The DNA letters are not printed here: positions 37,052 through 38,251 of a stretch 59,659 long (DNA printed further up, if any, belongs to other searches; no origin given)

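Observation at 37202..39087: Divergent trypsin-like protease / TIR-like (Cap12-PycTIR-type) gene pair carried as integrase cargo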

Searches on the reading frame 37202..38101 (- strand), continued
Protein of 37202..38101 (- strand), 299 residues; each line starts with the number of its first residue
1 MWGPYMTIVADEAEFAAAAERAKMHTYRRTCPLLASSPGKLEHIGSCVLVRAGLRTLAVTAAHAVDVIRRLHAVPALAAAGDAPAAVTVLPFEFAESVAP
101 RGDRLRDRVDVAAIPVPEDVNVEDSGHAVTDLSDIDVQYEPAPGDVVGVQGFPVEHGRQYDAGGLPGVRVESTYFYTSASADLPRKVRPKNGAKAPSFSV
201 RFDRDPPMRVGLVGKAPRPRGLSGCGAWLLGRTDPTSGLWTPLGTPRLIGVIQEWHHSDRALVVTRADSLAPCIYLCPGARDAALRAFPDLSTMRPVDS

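Call 43: find_encoding_contigs(protein=P0125, flank=8000, max_places=3)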
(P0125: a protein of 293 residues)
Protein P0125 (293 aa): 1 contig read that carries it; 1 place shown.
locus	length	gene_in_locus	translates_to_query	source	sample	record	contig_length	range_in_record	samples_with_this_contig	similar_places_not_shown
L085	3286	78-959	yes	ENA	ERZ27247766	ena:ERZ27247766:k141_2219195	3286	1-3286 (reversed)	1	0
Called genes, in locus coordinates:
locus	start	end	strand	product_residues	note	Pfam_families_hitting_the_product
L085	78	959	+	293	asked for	-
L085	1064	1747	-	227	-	PF18165:pP_pnuc_1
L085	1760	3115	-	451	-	-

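Call 44: find_encoding_contigs(protein=P0127, flank=8000, max_places=3)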
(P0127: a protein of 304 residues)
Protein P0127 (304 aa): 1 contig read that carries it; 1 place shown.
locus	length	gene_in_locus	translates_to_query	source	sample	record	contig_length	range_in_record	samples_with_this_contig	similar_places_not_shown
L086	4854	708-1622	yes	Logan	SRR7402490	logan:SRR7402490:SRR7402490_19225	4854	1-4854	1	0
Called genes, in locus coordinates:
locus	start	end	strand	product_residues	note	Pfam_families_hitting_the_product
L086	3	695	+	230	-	?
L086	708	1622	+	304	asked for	-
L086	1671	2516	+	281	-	-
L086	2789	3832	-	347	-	-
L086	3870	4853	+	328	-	?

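Call 45: find_encoding_contigs(protein=P0126, flank=8000, max_places=3)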
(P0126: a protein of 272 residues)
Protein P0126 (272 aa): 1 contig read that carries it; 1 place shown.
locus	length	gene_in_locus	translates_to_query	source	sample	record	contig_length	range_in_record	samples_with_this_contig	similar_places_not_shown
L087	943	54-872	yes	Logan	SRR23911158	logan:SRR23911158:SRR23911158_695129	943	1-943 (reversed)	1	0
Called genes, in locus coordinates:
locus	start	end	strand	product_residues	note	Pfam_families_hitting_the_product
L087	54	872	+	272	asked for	-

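Call 47: search_protein_families(library=padloc, alignment_id=A3, max_evalue=0.001)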
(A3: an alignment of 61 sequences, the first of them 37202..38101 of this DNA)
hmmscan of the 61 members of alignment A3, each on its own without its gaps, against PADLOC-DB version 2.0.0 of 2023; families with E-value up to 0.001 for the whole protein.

A. member 1, window:37202-38101:- (299 aa): 0 families

B. families by the number of members that match (of 61 scanned): 4 families
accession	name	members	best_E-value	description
PDLC03855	LmuA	21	5.6e-09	-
PDLC00169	HamA1|HamA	1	0.0001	DUF1837 domain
PDLC04593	PDC-M35A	1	0.00012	-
PDLC02959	RT-Protease_XI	1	0.00015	single gene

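Call 48: fold_search(model_id=the predicted structure, library=pdb)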
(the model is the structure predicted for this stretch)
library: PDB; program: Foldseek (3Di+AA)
matches with E <= 10: 679; with E <= 0.001: 279
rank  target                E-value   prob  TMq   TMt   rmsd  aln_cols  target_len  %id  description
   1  1hax_B                2.0e-07  1.00  0.55  0.66   5.6       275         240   13  Snapshots of serine protease catalysis: (A) acyl-enzyme intermediate between porcine pancreatic elastase and human bet (released 2001-08-02)
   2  3jz2_B                3.1e-07  1.00  0.48  0.57   6.4       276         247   12  Crystal structure of human thrombin mutant N143P in E* form (released 2009-10-20)
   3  1est                  3.2e-07  1.00  0.55  0.66   4.9       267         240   13  THE ATOMIC STRUCTURE OF CRYSTALLINE PORCINE PANCREATIC ELASTASE AT 2.5 ANGSTROMS RESOLUTION. COMPARISONS WITH THE STRUCT (released 1976-05-27)
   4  1doj_A                3.2e-07  1.00  0.50  0.50   8.0       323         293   14  Crystal structure of human alpha-thrombin*RWJ-51438 complex at 1.7 A (released 2000-11-03)
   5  2a0q_D                4.1e-07  1.00  0.51  0.60   6.3       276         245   16  Structure of thrombin in 400 mM potassium chloride (released 2005-07-12)
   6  4xe4_A                5.1e-07  1.00  0.48  0.59   6.3       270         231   13  Coagulation Factor XII protease domain crystal structure (released 2015-02-04)
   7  4xde                  5.4e-07  1.00  0.50  0.59   6.3       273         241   13  Coagulation Factor XII protease domain crystal structure (released 2015-02-04)
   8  1eai_A                6.1e-07  1.00  0.53  0.64   5.4       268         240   13  COMPLEX OF ASCARIS CHYMOTRPSIN/ELASTASE INHIBITOR WITH PORCINE ELASTASE (released 1999-04-05)
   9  5zlz_E                6.5e-07  1.00  0.52  0.61   6.4       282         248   12  Structure of tPA and PAI-1 (released 2019-04-03)
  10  1a5h_A                6.9e-07  1.00  0.52  0.60   6.7       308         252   12  CATALYTIC DOMAIN OF HUMAN TWO-CHAIN TISSUE PLASMINOGEN ACTIVATOR COMPLEX OF A BIS-BENZAMIDINE (released 1999-04-20)
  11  2gp9_B                9.7e-07  1.00  0.46  0.54   8.5       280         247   11  Crystal structure of the slow form of thrombin in a self-inhibited conformation (released 2006-09-12)
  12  1rd3_B                1.0e-06  1.00  0.49  0.55   7.4       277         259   14  2.5A Structure of Anticoagulant Thrombin Variant E217K (released 2004-05-04)
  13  3bei_B                1.0e-06  1.00  0.42  0.50   9.4       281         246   13  Crystal structure of the slow form of thrombin in a self_inhibited conformation (released 2007-12-25)
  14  4zks_U                1.1e-06  1.00  0.51  0.60   6.6       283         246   11  The crystal structure of upain-1-W3A in complex with inactive uPA (uPA-S195A) at pH7.4 (released 2016-05-18)
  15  1rd3_D                1.2e-06  1.00  0.49  0.56   7.5       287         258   14  2.5A Structure of Anticoagulant Thrombin Variant E217K (released 2004-05-04)
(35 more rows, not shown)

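Call 49: search_protein_families(library=padloc, proteins=[L084:180-1052:+, L084:1103-1780:+, L084:1800-3806:+, L084:3803-4732:+, L001:2-1150:-, L086:3-695:+, L086:1671-2516:+, L085:1760-3115:-], max_evalue=0.01)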
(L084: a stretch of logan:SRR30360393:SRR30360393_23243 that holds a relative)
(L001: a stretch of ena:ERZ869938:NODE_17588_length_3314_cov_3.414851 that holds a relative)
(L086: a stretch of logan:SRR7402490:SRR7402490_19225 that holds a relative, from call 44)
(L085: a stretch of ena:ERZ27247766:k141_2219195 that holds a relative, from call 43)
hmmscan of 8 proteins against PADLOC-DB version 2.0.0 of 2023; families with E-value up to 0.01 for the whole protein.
L084:180-1052:+ (290 aa): 1 family
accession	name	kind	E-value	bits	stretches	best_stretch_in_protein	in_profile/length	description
PDLC03855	LmuA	-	0.0013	16.2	0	46-66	16-38/425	-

L084:1103-1780:+ (225 aa): 0 families

L084:1800-3806:+ (668 aa): 0 families

L084:3803-4732:+ (309 aa): 0 families

L001:2-1150:- (383 aa): 0 families

L086:3-695:+ (230 aa): 0 families

L086:1671-2516:+ (281 aa): 0 families

L085:1760-3115:- (451 aa): 0 families

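Call 66: find_related_loci(query=A1, collection=viral_contigs, flank=8000)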
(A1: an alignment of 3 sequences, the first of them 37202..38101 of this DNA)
Query A1 (299 aa) in viral_contigs; peptide patterns used: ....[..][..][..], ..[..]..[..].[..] (x = any residue, [..] = any of these).
123 stretches matched a pattern, but none encodes a relative of the query by tblastn (E <= 1e-3).

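Call 67: find_encoding_contigs(protein=P0130, flank=8000, max_places=2)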
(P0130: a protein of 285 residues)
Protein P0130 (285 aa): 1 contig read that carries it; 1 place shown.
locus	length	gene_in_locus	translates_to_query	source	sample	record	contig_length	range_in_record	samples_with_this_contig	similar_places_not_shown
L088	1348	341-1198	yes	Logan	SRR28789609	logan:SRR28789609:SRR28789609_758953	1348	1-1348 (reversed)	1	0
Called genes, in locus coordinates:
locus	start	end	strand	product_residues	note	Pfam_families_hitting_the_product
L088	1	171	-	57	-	?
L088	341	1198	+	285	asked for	PF13365:Trypsin_2 (weak)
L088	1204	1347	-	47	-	?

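Call 68: find_encoding_contigs(protein=P0131, flank=8000, max_places=2)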
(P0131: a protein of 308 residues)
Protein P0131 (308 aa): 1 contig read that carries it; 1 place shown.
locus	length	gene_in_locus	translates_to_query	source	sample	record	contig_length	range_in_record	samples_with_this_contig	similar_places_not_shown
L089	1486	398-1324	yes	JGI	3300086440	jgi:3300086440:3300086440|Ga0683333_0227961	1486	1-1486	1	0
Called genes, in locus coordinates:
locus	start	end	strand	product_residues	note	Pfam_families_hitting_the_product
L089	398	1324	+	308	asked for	-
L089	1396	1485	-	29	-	?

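Call 69: find_encoding_contigs(protein=P0133, flank=8000, max_places=2)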
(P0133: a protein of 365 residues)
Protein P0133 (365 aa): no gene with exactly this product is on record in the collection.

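Call 70: search_dna_similar(query=window:37202-38101:-, collection=plasmids, mode=protein, max_evalue=0.001, max_rows=20)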
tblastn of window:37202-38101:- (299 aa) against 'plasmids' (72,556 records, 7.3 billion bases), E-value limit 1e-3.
No match.

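Call 71: search_dna_similar(query=window:37202-38101:-, collection=phages, mode=protein, max_evalue=0.001, max_rows=20)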
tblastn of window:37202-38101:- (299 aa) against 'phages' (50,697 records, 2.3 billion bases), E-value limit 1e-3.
No match.

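Call 73: search_protein_families(library=phrogs, proteins=[window:37202-38101:-, L001:2-1150:-], max_evalue=0.001)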
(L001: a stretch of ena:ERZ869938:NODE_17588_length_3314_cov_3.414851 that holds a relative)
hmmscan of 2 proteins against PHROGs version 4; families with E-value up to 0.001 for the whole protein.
window:37202-38101:- (299 aa): 1 family
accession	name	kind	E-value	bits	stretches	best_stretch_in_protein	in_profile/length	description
phrog_36721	-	unknown function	0.00011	22.6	1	42-263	42-249/281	-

L001:2-1150:- (383 aa): 0 families

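Call 92: search_solved_structures(query=L001:2-1150:-, max_evalue=1)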
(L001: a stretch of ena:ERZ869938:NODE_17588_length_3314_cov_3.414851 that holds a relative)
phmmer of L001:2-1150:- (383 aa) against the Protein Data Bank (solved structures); distinct sequences matched with E-value up to 1: 2.
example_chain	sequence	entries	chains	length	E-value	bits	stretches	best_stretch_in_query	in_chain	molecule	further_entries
5b3h_B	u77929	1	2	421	0.36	13.1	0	202-255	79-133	Protein SHORT-ROOT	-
5b3g_B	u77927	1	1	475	0.47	12.7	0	202-255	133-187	Protein SHORT-ROOT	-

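Call 102: fold_search(model_id=the predicted structure, library=viral)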
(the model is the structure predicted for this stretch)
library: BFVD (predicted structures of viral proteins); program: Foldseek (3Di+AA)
matches with E <= 10: 877; with E <= 0.001: 410
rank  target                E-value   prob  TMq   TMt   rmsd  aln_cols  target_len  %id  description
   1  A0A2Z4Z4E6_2          4.5e-08  1.00  0.46  0.14   8.6       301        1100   12  (no name in the UniProt tables at hand)
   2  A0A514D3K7            4.8e-08  1.00  0.47  0.29   6.3       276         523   12  Peptidase S39 domain-containing protein (Fragment) [Riboviria sp.]
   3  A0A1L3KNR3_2          4.8e-08  1.00  0.45  0.18   7.6       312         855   13  (no name in the UniProt tables at hand)
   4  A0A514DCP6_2          5.3e-08  1.00  0.47  0.17   7.5       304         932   12  RNA-dependent RNA polymerase [Picornavirales sp.]
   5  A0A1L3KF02            9.0e-08  1.00  0.50  0.21   7.7       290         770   13  (no name in the UniProt tables at hand)
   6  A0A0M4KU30            1.1e-07  1.00  0.44  0.21   8.2       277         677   10  Putative ORF2 polyprotein [Rhizoctonia solani barnavirus 1]
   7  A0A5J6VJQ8            1.4e-07  1.00  0.53  0.45   9.7       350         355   13  Trypsin [Megaviridae environmental sample]
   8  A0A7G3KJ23            1.8e-07  1.00  0.43  0.16   6.0       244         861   11  ORF1 [Monilinia barnavirus A]
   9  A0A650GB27            3.0e-07  1.00  0.49  0.24  10.2       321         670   11  (no name in the UniProt tables at hand)
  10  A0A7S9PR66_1          3.0e-07  1.00  0.47  0.15   7.6       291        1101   12  Genome polyprotein [Ohio dicistro-like virus]
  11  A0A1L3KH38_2          3.0e-07  1.00  0.42  0.18   9.6       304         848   12  (no name in the UniProt tables at hand)
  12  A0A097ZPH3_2          4.0e-07  1.00  0.46  0.17   6.8       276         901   15  Putative nonstructural protein (Fragment) [Calhevirus-2b]
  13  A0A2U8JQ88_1          4.3e-07  1.00  0.48  0.14  10.8       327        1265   11  Genome polyprotein [Renmark bee virus 5]
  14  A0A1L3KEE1            4.5e-07  1.00  0.42  0.30   6.8       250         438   16  (no name in the UniProt tables at hand)
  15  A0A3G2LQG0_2          4.5e-07  1.00  0.46  0.18   8.1       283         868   12  (no name in the UniProt tables at hand)
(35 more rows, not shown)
